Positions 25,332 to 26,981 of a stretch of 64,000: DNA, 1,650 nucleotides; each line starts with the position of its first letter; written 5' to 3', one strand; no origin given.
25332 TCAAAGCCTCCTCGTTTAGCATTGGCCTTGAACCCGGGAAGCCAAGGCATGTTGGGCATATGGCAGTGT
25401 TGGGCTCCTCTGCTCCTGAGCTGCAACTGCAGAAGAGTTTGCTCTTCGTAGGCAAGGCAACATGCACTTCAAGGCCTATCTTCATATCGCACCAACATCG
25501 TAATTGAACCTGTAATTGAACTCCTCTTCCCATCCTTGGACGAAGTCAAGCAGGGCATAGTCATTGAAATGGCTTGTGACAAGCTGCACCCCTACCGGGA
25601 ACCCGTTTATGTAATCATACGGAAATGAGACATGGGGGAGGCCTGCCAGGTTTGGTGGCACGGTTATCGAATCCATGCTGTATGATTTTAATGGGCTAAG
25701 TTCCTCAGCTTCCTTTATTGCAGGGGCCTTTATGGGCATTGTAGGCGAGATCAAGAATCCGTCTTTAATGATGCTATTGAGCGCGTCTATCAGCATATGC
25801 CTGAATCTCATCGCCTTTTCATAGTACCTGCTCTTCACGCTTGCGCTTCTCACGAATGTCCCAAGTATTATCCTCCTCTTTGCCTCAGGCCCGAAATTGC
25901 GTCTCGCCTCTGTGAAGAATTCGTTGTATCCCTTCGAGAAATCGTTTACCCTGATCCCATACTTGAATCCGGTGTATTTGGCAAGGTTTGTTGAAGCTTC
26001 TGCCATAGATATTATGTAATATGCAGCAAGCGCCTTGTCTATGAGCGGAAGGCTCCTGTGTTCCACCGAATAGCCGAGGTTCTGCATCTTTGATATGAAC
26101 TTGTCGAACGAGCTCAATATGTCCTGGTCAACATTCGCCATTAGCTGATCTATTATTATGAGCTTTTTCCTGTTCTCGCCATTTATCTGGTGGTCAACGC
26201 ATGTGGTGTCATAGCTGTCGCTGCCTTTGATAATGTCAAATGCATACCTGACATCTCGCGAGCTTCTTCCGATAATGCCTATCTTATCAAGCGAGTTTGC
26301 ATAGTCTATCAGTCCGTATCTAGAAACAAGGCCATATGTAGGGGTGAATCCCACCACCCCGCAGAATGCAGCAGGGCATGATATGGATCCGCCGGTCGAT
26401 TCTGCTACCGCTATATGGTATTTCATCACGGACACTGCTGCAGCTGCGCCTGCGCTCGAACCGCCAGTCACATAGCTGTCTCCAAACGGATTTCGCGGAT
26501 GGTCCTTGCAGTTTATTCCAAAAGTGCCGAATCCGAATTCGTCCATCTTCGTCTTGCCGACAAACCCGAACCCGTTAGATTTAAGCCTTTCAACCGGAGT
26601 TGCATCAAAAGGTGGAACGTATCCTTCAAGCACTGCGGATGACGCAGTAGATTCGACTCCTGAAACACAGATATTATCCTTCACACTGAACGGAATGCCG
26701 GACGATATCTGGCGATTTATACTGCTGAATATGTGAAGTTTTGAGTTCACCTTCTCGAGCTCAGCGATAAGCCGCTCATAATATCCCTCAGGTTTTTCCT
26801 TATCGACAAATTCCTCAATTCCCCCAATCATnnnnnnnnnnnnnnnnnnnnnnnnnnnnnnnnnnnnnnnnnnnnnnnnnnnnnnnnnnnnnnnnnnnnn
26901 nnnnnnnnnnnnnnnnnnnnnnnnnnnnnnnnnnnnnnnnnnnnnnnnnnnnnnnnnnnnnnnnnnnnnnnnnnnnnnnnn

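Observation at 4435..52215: Recurring architecture: three AT-rich insertions, each just downstream of a gene and flanked by a copy of that gene's 3' end, none with an integrase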

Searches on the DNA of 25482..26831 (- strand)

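Call 24: search_rna_families(sources=[L015, L016, L017, L018, L019, L020, L021, L022], threshold=gathering)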
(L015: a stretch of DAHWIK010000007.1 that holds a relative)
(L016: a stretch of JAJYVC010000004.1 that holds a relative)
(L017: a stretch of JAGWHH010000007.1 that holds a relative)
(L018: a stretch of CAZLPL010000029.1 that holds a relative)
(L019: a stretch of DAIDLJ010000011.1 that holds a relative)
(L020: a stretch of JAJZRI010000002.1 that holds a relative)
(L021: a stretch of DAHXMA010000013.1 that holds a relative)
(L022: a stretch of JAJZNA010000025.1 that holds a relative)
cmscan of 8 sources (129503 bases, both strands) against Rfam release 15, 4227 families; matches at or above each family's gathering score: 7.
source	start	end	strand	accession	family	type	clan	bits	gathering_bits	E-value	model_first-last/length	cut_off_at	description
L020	20971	21347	-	RF01959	SSU_rRNA_archaea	Gene; rRNA;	CL00111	329.8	50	1.3e-93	1102-1478/1478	5'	Archaeal small subunit ribosomal RNA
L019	16887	17234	-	RF01959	SSU_rRNA_archaea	Gene; rRNA;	CL00111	304.2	50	5.6e-86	1130-1478/1478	5'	Archaeal small subunit ribosomal RNA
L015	4265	4348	+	RF00005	tRNA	Gene; tRNA;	CL00001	57.5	29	1.8e-09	1-71/71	no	tRNA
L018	5545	5670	-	RF00005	tRNA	Gene; tRNA;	CL00001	51.2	29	9.6e-08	1-71/71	no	tRNA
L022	9524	9649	-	RF00005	tRNA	Gene; tRNA;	CL00001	51.2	29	9.6e-08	1-71/71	no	tRNA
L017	9530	9655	-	RF00005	tRNA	Gene; tRNA;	CL00001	48.5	29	5.1e-07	1-71/71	no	tRNA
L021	350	471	-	RF00005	tRNA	Gene; tRNA;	CL00001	45.5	29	3.5e-06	1-71/71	no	tRNA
